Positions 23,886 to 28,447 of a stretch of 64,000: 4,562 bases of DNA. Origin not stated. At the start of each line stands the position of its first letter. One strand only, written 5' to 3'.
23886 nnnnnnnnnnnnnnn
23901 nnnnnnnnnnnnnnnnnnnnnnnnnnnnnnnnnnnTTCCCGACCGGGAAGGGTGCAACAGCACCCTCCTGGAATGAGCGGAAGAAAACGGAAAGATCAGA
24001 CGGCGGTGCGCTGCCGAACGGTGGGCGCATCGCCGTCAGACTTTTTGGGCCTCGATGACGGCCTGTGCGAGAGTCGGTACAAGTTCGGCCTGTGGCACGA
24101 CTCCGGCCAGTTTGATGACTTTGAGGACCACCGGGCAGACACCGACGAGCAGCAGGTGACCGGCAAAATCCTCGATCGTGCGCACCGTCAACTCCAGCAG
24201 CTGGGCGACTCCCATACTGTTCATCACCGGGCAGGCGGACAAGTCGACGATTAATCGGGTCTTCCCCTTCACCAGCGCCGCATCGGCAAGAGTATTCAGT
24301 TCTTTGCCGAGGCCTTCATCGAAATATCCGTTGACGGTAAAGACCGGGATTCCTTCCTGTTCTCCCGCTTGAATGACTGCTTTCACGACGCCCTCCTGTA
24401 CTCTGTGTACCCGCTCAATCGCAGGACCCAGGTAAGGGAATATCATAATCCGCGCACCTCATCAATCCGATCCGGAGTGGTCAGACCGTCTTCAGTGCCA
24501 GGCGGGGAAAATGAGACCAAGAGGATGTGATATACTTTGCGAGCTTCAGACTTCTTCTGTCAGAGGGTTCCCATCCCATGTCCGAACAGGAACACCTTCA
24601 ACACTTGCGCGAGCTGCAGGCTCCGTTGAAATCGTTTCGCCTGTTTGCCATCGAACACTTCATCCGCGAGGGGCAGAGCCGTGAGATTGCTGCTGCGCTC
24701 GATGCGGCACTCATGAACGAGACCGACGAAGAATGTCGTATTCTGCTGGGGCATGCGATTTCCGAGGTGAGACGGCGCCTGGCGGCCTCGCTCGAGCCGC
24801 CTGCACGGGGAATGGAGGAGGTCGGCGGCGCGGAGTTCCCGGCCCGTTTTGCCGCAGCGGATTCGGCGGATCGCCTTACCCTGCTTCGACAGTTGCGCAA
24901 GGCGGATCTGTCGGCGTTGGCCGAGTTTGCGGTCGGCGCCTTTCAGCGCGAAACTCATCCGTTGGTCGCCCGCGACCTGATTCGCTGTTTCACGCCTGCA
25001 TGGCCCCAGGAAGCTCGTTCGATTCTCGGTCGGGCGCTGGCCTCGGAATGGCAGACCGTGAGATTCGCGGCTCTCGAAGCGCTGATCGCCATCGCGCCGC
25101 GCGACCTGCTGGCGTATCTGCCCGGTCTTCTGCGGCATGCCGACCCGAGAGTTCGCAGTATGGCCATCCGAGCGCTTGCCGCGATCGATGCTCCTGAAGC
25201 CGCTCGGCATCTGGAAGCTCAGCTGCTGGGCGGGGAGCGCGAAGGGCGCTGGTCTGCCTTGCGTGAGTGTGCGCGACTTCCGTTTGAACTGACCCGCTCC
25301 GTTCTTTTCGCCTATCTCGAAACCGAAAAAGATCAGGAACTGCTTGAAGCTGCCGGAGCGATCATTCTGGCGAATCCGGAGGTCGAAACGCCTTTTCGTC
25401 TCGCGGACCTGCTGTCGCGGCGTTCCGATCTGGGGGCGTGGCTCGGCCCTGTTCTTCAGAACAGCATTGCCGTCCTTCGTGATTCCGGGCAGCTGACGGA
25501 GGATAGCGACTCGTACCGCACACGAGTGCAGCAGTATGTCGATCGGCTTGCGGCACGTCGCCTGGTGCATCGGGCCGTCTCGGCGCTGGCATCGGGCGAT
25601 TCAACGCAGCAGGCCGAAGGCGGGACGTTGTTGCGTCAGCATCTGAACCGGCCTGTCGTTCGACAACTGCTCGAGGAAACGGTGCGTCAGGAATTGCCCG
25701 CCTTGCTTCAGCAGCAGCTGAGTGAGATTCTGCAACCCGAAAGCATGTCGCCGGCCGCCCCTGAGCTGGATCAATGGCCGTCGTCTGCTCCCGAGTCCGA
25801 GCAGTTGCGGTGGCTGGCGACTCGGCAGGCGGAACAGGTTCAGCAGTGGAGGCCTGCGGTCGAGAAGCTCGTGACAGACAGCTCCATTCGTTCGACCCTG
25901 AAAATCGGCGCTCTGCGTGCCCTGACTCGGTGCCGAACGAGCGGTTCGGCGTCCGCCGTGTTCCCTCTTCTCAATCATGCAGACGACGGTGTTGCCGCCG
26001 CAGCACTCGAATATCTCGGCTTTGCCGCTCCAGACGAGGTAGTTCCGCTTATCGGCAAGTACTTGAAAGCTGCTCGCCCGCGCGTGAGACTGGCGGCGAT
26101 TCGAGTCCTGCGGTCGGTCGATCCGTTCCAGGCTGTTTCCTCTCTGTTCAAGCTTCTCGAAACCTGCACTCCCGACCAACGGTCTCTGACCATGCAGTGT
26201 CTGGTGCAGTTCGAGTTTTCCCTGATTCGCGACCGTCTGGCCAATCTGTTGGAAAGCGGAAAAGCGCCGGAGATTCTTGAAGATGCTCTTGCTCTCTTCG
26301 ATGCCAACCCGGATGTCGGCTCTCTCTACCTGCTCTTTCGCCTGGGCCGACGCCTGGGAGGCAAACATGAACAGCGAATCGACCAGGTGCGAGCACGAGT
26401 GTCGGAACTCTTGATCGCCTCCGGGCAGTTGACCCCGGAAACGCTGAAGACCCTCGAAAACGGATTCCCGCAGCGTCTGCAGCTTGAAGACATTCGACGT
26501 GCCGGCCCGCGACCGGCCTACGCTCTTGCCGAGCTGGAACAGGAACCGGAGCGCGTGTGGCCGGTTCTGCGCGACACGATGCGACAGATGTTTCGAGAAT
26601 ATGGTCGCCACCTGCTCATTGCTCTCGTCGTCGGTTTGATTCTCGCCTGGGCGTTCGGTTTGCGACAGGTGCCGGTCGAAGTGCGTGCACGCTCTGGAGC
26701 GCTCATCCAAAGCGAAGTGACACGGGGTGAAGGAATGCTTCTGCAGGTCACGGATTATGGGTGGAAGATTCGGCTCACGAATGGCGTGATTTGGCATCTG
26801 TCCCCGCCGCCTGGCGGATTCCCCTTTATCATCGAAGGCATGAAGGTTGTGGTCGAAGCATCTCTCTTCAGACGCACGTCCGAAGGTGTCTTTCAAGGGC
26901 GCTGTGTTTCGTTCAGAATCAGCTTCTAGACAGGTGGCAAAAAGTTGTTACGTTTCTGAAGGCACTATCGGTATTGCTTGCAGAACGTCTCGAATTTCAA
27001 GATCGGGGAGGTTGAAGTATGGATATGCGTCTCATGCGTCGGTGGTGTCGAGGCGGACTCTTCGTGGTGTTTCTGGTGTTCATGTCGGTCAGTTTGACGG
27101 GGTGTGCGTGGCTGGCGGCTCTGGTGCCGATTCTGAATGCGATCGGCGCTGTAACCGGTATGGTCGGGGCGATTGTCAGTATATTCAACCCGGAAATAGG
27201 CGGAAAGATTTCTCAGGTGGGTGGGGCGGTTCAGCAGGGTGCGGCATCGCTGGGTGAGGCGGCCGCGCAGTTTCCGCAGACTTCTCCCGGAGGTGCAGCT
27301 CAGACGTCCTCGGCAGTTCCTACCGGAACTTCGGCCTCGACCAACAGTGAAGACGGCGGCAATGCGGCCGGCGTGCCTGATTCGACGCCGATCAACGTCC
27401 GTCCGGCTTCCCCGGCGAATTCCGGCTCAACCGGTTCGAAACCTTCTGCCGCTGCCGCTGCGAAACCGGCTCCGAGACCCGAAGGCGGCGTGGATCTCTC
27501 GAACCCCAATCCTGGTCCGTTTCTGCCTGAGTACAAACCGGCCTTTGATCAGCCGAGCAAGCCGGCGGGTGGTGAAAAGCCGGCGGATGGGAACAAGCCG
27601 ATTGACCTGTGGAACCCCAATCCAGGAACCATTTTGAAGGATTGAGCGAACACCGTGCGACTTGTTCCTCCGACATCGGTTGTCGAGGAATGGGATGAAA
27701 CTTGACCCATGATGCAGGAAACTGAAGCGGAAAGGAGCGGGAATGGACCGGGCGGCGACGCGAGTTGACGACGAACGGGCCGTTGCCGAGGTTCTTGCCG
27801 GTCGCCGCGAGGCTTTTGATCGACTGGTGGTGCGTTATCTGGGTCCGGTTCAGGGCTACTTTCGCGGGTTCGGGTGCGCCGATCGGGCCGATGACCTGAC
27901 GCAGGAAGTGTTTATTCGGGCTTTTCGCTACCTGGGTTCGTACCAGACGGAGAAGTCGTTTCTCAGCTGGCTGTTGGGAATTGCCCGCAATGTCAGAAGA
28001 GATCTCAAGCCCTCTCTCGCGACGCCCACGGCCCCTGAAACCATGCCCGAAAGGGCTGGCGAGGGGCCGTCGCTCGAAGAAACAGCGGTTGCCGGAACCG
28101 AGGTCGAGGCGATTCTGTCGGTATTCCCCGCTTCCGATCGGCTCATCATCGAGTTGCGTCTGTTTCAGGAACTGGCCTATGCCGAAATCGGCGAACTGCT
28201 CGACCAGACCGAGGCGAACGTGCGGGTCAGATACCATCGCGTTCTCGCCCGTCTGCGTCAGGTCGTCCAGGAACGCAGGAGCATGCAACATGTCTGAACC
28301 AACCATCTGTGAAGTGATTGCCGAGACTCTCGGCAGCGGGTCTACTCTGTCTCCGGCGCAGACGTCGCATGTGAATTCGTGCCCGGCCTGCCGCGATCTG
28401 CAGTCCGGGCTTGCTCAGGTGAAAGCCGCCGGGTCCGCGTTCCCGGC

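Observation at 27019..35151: Co-directional string coupling ECF sigma/anti-sigma, a large TM protein, two prepilin-like proteins and a HAMP-PP2C sensor phosphatase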

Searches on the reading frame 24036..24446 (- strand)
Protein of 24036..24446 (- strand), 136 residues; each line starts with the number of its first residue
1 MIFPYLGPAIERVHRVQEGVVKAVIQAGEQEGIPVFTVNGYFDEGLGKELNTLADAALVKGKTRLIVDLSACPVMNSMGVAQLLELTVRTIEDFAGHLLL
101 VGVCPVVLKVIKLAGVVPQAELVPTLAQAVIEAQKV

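Call 4: search_protein_families(library=pfam, max_evalue=0.01, proteins=[window:24036-24446:-])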
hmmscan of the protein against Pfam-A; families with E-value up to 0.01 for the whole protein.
window:24036-24446:- (136 aa): 2 families
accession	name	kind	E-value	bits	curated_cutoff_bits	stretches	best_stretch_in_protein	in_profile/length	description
PF01740.26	STAS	-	4.6e-10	39.6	22.6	1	25-129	2-106/106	STAS domain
PF13466.11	STAS_2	-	0.0055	17.3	29.2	1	53-116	18-79/80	STAS domain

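Call 8: search_protein_families(library=ncbifam, max_evalue=0.01, proteins=[window:24036-24446:-])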
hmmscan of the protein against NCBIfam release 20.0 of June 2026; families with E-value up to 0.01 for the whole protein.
window:24036-24446:- (136 aa): 2 families
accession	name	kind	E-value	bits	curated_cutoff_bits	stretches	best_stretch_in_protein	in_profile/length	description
TIGR00377.1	ant_ant_sig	superfamily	3.4e-07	30.1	53.45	1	25-118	5-98/108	anti-sigma factor antagonist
TIGR02886.1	spore_II_AA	equivalog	0.0003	20.7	114.75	1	38-129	14-105/106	anti-sigma F factor antagonist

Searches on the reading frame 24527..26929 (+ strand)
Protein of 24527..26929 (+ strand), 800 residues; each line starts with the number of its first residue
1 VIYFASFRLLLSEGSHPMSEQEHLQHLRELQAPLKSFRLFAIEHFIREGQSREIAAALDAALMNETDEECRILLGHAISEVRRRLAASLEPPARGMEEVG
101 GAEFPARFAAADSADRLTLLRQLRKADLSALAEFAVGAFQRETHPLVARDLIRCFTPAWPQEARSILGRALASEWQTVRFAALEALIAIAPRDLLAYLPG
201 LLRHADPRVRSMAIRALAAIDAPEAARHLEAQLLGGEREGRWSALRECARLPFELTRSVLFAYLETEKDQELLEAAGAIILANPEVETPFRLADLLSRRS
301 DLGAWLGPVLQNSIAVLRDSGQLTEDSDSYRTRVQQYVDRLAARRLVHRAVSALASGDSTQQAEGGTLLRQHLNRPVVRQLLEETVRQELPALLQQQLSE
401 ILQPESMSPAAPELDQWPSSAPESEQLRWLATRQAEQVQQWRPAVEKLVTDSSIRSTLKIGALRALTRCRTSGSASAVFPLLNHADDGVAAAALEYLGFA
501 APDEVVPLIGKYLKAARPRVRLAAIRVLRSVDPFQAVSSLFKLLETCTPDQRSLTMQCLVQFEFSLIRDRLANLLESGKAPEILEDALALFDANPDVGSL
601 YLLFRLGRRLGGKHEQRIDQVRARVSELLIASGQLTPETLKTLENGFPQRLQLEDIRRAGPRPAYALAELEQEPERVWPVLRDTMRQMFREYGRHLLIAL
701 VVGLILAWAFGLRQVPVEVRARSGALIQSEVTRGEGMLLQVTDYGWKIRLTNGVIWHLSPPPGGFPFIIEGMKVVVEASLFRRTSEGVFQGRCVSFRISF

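Call 4: search_protein_families(library=pfam, max_evalue=0.01, proteins=[window:24527-26929:+])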
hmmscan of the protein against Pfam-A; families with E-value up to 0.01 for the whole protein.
window:24527-26929:+ (800 aa): 3 families
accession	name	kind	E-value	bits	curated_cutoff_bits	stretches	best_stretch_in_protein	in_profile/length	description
PF13646.12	HEAT_2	-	5.1e-19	68.8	27.7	2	171-237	8-75/88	HEAT repeats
PF02985.28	HEAT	-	1.3e-06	28.5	23.5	0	198-220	5-27/31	HEAT repeat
PF14666.11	RICTOR_M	-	0.0082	16.3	27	0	142-186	56-100/104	Rapamycin-insensitive companion of mTOR, middle domain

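Call 8: search_protein_families(library=ncbifam, max_evalue=0.01, proteins=[window:24527-26929:+])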
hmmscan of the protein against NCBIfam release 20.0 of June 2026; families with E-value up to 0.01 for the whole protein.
window:24527-26929:+ (800 aa): 3 families
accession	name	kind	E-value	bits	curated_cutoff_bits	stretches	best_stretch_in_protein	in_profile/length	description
NF010374.0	PRK13800.1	equivalog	2.1e-06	26.3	1196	1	108-246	604-737/898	fumarate reductase/succinate dehydrogenase flavoprotein subunit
NF045915.1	PhycobilmeDegNblB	equivalog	8.4e-05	22.2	300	1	155-230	123-198/214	phycobilisome degradation protein NblB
NF045662.1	DVU0298_fam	equivalog_domain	0.0047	16.5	75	0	198-230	150-182/213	DVU0298 family protein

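Call 108: search_solved_structures(query=A16, max_evalue=1)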
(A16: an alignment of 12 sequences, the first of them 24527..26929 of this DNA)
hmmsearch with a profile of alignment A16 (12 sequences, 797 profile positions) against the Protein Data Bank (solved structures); distinct sequences matched with E-value up to 1: 22.
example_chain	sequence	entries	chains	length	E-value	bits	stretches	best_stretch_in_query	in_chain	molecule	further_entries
9sah_A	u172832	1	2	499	1.4e-12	49.9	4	142-223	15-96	E4-NB2 synthetic fusion protein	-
4zv6_A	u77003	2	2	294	3.1e-12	48.7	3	142-223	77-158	AlphaRep-7 | alpha-Rep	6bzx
4xl5_C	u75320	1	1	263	6.2e-10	41.1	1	142-225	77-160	bGFP-A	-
6fsq_A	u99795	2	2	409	1.3e-09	40.1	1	142-223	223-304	alphaRep A3_bGFPD | A3_bGFPD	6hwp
6gwc_C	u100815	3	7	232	3.4e-07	32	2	142-228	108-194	iE5 ALPHAREP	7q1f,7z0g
9rhz_A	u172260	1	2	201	1.2e-06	30.2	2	142-223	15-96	ALPHAREP bE5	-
8aw4_A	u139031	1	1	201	3.1e-06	28.9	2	142-225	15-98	ALPHAREP bB-E3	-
6ft5_A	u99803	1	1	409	8.6e-06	27.4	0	143-220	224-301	alphaRep A3_A3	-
7p0h_A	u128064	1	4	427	2.9e-05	25.7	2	142-260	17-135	Helicobacter pylori ComF fused to an artificial alphaREP crystallization helper (named B2)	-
5dcq_A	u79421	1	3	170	0.00024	22.6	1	149-542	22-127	artificial repeat proteins (alphaREP3)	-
4xvp_D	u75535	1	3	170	0.00025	22.6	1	142-223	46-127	BGFP-C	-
6gx7_E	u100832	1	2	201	0.0014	20.1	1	142-243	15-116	iiiA5 ALPHAREP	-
6veh_A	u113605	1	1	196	0.0025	19.3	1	142-248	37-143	HEAT repeat domain-containing protein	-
6gwd_G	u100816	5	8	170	0.0066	17.9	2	143-224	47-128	iiH5 ALPHAREP | iih5 Alpha Repeating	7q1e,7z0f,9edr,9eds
9t1m_A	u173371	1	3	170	0.013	16.9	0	179-223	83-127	Alpha Rep E4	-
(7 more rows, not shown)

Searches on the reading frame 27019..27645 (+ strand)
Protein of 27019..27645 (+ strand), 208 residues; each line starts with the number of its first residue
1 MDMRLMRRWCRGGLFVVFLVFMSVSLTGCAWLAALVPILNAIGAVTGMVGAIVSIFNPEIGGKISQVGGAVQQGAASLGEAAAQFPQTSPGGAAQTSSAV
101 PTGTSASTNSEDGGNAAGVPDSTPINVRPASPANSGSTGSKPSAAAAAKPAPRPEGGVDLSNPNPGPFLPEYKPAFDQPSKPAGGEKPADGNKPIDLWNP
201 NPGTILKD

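Call 4: search_protein_families(library=pfam, max_evalue=0.01, proteins=[window:27019-27645:+])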
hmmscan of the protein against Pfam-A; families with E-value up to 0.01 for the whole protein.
window:27019-27645:+ (208 aa): 0 families

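Call 8: search_protein_families(library=ncbifam, max_evalue=0.01, proteins=[window:27019-27645:+])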
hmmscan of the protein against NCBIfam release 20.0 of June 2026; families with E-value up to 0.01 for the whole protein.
window:27019-27645:+ (208 aa): 0 families

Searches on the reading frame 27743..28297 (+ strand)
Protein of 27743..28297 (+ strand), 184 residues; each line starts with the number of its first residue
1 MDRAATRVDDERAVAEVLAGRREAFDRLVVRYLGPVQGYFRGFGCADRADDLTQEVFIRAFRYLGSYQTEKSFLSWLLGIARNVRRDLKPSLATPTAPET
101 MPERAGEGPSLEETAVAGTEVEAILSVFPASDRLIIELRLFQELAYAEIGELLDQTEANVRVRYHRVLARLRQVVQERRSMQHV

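Call 4: search_protein_families(library=pfam, max_evalue=0.01, proteins=[window:27743-28297:+])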
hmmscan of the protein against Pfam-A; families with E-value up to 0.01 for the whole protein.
window:27743-28297:+ (184 aa): 3 families
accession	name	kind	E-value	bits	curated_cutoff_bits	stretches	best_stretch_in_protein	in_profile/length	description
PF04542.20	Sigma70_r2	-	5.6e-10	39.3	24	1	29-87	2-63/71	Sigma-70 region 2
PF04545.22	Sigma70_r4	-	1.8e-08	34.2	24.1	1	125-173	2-50/50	Sigma-70, region 4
PF08281.18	Sigma70_r4_2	-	5.6e-08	32.8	25.7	1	122-171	5-54/54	Sigma-70, region 4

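Call 8: search_protein_families(library=ncbifam, max_evalue=0.01, proteins=[window:27743-28297:+])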
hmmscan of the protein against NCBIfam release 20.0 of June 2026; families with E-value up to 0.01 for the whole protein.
window:27743-28297:+ (184 aa): 71 families (the best 25 are shown)
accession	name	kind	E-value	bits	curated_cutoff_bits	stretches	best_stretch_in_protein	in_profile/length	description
TIGR02937.1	sigma70-ECF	superfamily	6.7e-20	71.4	42.9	1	23-173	1-163/165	sigma-70 family RNA polymerase sigma factor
NF007230.0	PRK09648.1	subfamily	1.1e-18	67.7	209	1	9-178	23-192/195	RNA polymerase sigma factor ShbA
NF009166.1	PRK12513.1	equivalog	4.1e-18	65.8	206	1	6-178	5-189/193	RNA polymerase sigma factor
TIGR02952.1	Sig70_famx2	equivalog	3.8e-16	59.4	206.45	1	21-173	9-168/170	ECF subfamily RNA polymerase sigma factor, BldN family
NF007220.0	PRK09639.1-5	equivalog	1.8e-15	57.2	260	1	46-180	27-169/181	RNA polymerase sigma factor SigX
NF007223.0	PRK09641.1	equivalog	2e-15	57.2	209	2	11-87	6-83/187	RNA polymerase sigma factor SigW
NF007216.0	PRK09638.1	equivalog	3.4e-15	56.3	194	1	8-177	3-176/180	RNA polymerase sigma factor SigY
TIGR02948.1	SigW_bacill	equivalog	8.9e-15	55.2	243.1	1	11-87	6-83/187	RNA polymerase sigma factor SigW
NF008888.0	PRK11922.1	equivalog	1.5e-14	54.2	204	1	5-178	12-199/231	RNA polymerase sigma factor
TIGR02984.1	Sig-70_plancto1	subfamily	2.2e-14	53.5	183.75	1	119-175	132-188/189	RNA polymerase sigma-70 factor, Planctomycetaceae-specific subfamily 1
NF009171.0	PRK12518.1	equivalog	2.5e-14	53.5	208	1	4-178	8-187/191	RNA polymerase sigma factor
NF009172.0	PRK12519.1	subfamily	1.1e-13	51.2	222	1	5-177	11-191/194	RNA polymerase sigma factor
TIGR02950.1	SigM_subfam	subfamily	3.2e-13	49.8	147.95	1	48-175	26-158/159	RNA polymerase sigma factor, SigM family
NF058625.1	sigma_PG0214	equivalog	4.3e-13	49.3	130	1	45-179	27-165/170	GFO_1088 family ECF-type sigma factor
NF007229.0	PRK09647.1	equivalog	4.9e-13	48.9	265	1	40-180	62-207/220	RNA polymerase sigma factor SigE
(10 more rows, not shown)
